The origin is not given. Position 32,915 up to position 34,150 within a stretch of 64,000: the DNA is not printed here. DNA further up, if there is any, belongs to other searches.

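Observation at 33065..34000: Uncharacterised 311-aa protein with GYPECC and WHPC-x3-DC motifs leading the ssnA operon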

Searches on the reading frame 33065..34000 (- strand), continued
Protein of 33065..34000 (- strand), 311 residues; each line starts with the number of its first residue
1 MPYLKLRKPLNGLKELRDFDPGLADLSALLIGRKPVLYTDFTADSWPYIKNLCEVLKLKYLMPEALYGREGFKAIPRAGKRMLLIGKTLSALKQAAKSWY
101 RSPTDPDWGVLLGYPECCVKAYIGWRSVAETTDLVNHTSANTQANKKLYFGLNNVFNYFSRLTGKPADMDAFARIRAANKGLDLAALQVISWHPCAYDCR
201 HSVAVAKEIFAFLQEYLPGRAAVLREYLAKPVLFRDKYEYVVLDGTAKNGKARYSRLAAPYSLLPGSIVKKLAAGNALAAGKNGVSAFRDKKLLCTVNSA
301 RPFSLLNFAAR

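Call 51: fold_search(model_id=the predicted structure, library=viral)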
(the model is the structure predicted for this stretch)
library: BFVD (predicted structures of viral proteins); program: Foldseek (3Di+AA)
matches with E <= 10: 365; with E <= 0.001: 0
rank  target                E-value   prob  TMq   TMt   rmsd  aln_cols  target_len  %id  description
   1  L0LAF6                6.3e-03  0.99  0.23  0.31   4.7       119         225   18  Uncharacterized protein [Bacillus phage phiAGATE]
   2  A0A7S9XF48            2.1e-02  0.98  0.21  0.39   4.3       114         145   17  Uncharacterized protein [Enterococcus phage EFGrNG]
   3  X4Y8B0                1.1e-01  0.35  0.15  0.26   8.0       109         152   16  Uncharacterized protein [Lactococcus phage P162]
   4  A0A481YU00            1.5e-01  0.09  0.13  0.14  15.8       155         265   15  F-box domain protein [Marseillevirus LCMAC102]
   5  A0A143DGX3            1.8e-01  0.07  0.12  0.11  19.0       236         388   11  Uncharacterized protein [Abalone herpesvirus Taiwan/2005]
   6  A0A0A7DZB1            2.7e-01  0.05  0.16  0.14  15.3       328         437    8  VP3 (Fragment) [Rotavirus A]
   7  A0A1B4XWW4            3.0e-01  0.03  0.09  0.04  19.6       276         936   10  DNA ligase 1 [Tenacibaculum phage pT24]
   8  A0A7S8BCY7            3.2e-01  0.57  0.20  0.36   5.6       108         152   12  Uncharacterized protein [Medusavirus stheno T3]
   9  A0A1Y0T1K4            3.4e-01  0.04  0.12  0.14  16.4       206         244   12  Uncharacterized protein [Pseudomonas phage Phabio]
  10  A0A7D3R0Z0            3.6e-01  0.10  0.14  0.11  17.8       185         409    9  Uncharacterized protein [Fadolivirus FV1/VV64]
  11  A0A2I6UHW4            3.8e-01  0.28  0.15  0.29  11.2       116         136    9  (no name in the UniProt tables at hand)
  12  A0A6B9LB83            3.8e-01  0.06  0.13  0.12  19.9       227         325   10  DNA methyltransferase [Flavobacterium phage vB_FspS_lillamy9-2]
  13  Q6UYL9                4.0e-01  0.20  0.12  0.15  11.9        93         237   15  Uncharacterized protein [Burkholderia phage BcepNazgul]
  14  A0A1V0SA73            4.5e-01  0.28  0.16  0.19  12.0       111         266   10  Uncharacterized protein [Catovirus CTV1]
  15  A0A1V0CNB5            4.5e-01  0.08  0.10  0.17  15.5       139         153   15  (no name in the UniProt tables at hand)
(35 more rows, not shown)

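Call 60: search_protein_families(library=padloc, proteins=[window:33065-34000:-, P0017, P0044, P0046, P0049, P0090, P0129], max_evalue=0.1)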
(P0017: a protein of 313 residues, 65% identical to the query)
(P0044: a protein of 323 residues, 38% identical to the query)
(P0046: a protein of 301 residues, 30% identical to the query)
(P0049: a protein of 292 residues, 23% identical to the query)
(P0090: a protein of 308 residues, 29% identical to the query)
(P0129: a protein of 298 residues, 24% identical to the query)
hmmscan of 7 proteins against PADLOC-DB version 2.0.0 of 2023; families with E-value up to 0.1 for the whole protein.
window:33065-34000:- (311 aa): 0 families

P0017 (313 aa): 0 families

P0044 (323 aa): 0 families

P0046 (301 aa): 0 families

P0049 (292 aa): 0 families

P0090 (308 aa): 0 families

P0129 (298 aa): 0 families

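Call 61: search_protein_families(library=pfam, alignment_id=A2, max_evalue=0.01)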
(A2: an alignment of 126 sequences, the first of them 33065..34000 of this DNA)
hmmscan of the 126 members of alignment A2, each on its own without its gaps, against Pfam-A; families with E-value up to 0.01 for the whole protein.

A. member 1, window:33065-34000:- (311 aa): 1 family
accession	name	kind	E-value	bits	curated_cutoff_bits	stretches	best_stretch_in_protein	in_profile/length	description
PF04467.17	DUF483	-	2.9e-05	24.5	25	1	99-141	29-71/122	Protein of unknown function (DUF483)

B. families by the number of members that match (of 126 scanned): 1 family
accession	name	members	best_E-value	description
PF04467.17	DUF483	101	3.7e-09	Protein of unknown function (DUF483)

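Call 62: search_solved_structures(query=A2, max_evalue=10)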
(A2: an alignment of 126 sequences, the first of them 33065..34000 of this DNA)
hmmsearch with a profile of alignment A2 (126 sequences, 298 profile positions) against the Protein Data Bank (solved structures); distinct sequences matched with E-value up to 10: 2.
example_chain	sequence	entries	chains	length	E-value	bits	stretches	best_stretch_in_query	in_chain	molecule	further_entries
5it7_GG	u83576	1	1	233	2.9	10.2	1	193-218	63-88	KLLA0E00573p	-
7mcd_A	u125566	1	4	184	4.7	9.5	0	67-89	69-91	AI-designed TIM-barrel F15C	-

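Call 63: find_homologous_proteins(query=A2, max_evalue=0.001)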
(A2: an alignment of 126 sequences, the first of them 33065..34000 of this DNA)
Query A2 (126 sequences) (311 aa, profile of the alignment): 130 proteins with E <= 0.001 among 8000 candidates; the best 120 are listed.
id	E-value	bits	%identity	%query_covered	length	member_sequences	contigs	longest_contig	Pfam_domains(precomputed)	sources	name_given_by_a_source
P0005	2.3e-90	321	70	99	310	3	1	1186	-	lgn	-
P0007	5.2e-89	316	69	99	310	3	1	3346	-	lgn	-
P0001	2.6e-88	314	100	100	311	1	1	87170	-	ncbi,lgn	-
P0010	3.0e-88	314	68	100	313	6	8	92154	-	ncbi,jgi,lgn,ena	-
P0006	1.0e-87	312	69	99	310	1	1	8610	-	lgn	-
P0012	1.2e-87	312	67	99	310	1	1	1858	-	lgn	-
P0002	5.7e-87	310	76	100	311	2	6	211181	-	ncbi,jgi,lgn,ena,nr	ncbi:MAG: hypothetical protein A2270_08280 [Elusimicrobia bacterium RIFOXYA12_FULL_51_18]|nr:MAG: hy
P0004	9.1e-87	309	72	100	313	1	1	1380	-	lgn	-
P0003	1.7e-86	308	72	100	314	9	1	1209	-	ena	-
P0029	4.5e-86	307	44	92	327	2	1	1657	PF04467.18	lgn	-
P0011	6.4e-86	306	69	100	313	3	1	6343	-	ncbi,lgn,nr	ncbi:MAG: hypothetical protein NTY45_10385 [Elusimicrobia bacterium]|nr:hypothetical protein [Elusim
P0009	6.4e-86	306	69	100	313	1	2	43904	-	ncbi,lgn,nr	ncbi:MAG: hypothetical protein HY550_08590 [Elusimicrobia bacterium]|nr:hypothetical protein [Elusim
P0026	9.5e-86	306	45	99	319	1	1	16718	PF04467.18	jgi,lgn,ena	-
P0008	1.5e-85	305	70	99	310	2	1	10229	-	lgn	-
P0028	7.0e-85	303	43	98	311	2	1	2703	-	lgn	-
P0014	5.0e-81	290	58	100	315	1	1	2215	PF04467.18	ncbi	-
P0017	6.7e-79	283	65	87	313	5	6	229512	PF04467.18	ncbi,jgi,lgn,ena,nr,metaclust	ncbi:MAG: hypothetical protein A2X32_07710 [Elusimicrobia bacterium GWC2_64_44]|nr:MAG: hypothetical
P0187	1.3e-78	282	31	86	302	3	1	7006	PF04467.18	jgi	-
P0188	1.5e-78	282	27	92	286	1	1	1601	PF04467.18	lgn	-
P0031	2.2e-77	278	44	96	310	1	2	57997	PF04467.18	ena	-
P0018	3.7e-77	278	59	100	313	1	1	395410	PF04467.18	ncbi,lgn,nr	ncbi:MAG: DUF483 domain-containing protein [Elusimicrobiales bacterium]|nr:DUF483 domain-containing 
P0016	2.3e-76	275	64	87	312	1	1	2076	PF04467.18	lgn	-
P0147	1.3e-75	272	27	85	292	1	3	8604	PF04467.18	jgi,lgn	jgi:hypothetical protein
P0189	1.7e-75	272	33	60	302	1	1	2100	PF04467.18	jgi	-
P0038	6.5e-75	270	40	95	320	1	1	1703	PF04467.18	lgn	-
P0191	1.1e-73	266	25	94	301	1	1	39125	PF04467.18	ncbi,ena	-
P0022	9.5e-73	263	50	87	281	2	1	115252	-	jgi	-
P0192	3.6e-72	261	26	60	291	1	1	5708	PF04467.18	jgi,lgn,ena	-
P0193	1.5e-71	259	27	64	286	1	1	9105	PF04467.18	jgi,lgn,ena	-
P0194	1.7e-71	259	26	59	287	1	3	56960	PF04467.18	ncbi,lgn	-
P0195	2.3e-71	259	29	65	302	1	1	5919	PF04467.18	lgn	-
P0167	1.1e-68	250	27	62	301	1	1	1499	PF04467.18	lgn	-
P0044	2.7e-68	248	38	88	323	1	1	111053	-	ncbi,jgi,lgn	ncbi:MAG: hypothetical protein WC969_13515 [Elusimicrobiota bacterium]|jgi:hypothetical protein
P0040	4.2e-68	248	40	84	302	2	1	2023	PF04467.18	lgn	-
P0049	4.4e-68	248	23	87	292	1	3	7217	PF04467.18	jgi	-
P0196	4.6e-68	248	27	60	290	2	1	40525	PF04467.18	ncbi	-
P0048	5.1e-68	248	30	71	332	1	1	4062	PF04467.18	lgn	-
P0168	9.6e-66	240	24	87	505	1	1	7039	PF04467.18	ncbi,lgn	-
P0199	9.8e-66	240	31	92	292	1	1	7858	PF04467.18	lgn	-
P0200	9.8e-66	240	26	88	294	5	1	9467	PF04467.18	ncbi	-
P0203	7.3e-63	231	26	60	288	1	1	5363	PF04467.18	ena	-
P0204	3.2e-60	222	25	60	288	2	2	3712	PF04467.18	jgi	-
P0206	1.6e-37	147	24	77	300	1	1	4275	PF04467.18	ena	-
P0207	6.8e-37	145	23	57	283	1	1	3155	PF04467.18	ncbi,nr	ncbi:MAG: DUF483 domain-containing protein [Nanoarchaeota archaeon]|nr:DUF483 domain-containing prot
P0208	7.0e-37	145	24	48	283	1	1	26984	PF04467.18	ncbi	ncbi:DUF483 domain-containing protein [Thermoproteota archaeon]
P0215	4.8e-26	110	23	59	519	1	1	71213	PF04467.18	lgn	-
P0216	5.6e-26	110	21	58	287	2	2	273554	PF04467.18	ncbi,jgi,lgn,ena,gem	-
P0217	9.4e-26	109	22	67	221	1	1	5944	PF04467.18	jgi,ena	-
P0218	1.8e-25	108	26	62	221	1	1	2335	PF04467.18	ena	-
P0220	1.5e-24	105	25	67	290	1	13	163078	PF04467.18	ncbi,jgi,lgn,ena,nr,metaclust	ncbi:DUF483 domain-containing protein [Candidatus Woesearchaeota archaeon]|jgi:hypothetical protein|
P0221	3.2e-24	104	32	41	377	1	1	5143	-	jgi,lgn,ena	-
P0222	4.3e-23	100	38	15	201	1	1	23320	PF04467.18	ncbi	-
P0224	1.7e-21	95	24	63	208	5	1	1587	PF04467.18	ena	-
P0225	8.7e-19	86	29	16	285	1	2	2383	PF04467.18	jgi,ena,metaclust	metaclust:\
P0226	3.3e-18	84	29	34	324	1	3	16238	PF04467.18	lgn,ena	-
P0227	9.2e-18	83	24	50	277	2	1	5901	PF04467.18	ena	-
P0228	1.7e-17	82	86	5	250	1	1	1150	PF04467.18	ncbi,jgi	jgi:hypothetical protein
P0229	2.4e-17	81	21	50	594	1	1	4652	-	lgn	-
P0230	4.2e-17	80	24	39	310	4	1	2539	PF04467.18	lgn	-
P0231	6.9e-16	76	28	39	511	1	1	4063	PF04467.18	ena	-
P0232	4.9e-15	74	36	18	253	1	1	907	PF04467.18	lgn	-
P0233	5.0e-15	74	28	59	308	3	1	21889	PF04467.18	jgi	jgi:hypothetical protein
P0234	3.3e-14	71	24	74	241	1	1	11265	PF04467.18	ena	-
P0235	8.9e-14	69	25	41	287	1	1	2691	PF04467.18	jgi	jgi:hypothetical protein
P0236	1.5e-13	69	23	47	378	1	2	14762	-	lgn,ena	-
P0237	1.9e-13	68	86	5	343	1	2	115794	PF04467.18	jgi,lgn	jgi:hypothetical protein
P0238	2.5e-13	68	22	40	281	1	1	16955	PF04467.18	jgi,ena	-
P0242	1.6e-9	55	23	55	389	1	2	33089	-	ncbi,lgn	-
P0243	4.3e-9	54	29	29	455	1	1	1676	PF07021.19,PF13847.13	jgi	-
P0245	1.5e-7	49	44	13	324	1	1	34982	PF04467.18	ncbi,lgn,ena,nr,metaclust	ncbi:MAG: hypothetical protein AOA65_0867 [Candidatus Bathyarchaeota archaeon BA1]|nr:MAG: hypotheti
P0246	2.4e-7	48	25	57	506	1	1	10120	-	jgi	jgi:hypothetical protein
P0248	2.5e-6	45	27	32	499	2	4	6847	PF13847.13,PF13649.13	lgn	-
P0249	3.9e-6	44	37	18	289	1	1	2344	PF04467.18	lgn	-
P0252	1.6e-5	42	24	35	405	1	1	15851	PF04467.18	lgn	-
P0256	6.4e-5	40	38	16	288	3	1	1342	PF04467.18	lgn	-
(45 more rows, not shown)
